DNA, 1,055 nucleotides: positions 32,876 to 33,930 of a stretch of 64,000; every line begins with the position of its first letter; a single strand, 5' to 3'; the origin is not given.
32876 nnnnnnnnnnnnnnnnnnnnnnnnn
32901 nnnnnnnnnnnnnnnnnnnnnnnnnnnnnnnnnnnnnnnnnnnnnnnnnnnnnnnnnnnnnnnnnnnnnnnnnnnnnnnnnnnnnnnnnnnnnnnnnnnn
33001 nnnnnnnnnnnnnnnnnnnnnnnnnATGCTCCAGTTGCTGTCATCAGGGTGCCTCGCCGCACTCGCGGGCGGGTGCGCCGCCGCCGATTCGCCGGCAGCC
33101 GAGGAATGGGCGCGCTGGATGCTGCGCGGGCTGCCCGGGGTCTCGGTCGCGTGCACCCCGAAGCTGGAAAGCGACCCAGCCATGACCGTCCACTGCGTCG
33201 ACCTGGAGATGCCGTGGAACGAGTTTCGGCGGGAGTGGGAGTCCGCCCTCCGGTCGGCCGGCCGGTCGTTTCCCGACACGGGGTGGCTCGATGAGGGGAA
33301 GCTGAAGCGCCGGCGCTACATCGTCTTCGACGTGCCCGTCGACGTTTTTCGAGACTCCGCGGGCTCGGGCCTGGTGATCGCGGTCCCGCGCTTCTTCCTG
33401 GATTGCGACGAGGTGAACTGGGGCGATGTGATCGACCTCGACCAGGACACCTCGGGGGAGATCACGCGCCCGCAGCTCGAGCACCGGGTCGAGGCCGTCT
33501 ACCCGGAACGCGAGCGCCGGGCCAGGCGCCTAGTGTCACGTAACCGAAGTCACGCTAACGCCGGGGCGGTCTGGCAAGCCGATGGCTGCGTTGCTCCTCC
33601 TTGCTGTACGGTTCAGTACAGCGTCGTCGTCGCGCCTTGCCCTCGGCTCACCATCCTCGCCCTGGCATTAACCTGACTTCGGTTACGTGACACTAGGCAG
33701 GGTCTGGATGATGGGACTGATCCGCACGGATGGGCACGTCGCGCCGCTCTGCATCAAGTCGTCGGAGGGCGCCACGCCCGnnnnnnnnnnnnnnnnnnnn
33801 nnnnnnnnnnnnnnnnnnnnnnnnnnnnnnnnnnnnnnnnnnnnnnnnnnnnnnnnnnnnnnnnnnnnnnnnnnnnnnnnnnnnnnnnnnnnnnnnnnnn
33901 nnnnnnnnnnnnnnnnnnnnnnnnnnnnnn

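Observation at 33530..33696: Previously unannotated 159-bp MITE family: two 98.7%-identical copies 22 kb apart, no transposase in window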

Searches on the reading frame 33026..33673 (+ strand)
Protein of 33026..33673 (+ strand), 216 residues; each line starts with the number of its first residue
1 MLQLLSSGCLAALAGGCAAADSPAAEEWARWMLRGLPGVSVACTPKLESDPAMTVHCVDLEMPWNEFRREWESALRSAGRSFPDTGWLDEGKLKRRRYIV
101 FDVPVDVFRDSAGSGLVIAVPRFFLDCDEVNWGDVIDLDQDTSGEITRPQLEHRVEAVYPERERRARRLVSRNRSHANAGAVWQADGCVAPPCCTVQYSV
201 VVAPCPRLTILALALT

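Call 16: search_protein_families(library=pfam, proteins=[window:33026-33673:+], max_evalue=1)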
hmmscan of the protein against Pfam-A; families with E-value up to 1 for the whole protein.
seq(216 aa): 0 families

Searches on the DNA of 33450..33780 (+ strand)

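Call 8: search_rna_families(source=window, start=33450, end=33780, threshold=evalue, max_evalue=10)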
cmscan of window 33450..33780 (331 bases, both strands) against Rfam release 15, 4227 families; matches with E-value up to 10: 2.
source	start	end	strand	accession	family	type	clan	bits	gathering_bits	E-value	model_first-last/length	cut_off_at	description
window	33467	33516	-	RF03934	mir-m107-1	Gene; miRNA;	-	14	83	8.8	1-65/65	no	mir-m107-1 microRNA precursor family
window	33547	33638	+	RF02791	CcsR1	Gene; sRNA;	-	10.3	65.3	8.4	1-83/83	no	Conserved CCUCCUCCC motif stress-induced RNA 1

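Call 68: search_dna_similar(query=window:33530-33696:+, collection=plasmids, mode=distant, max_evalue=0.001, max_rows=10)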
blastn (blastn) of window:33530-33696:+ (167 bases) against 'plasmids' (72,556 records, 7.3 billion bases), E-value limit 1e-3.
No match.
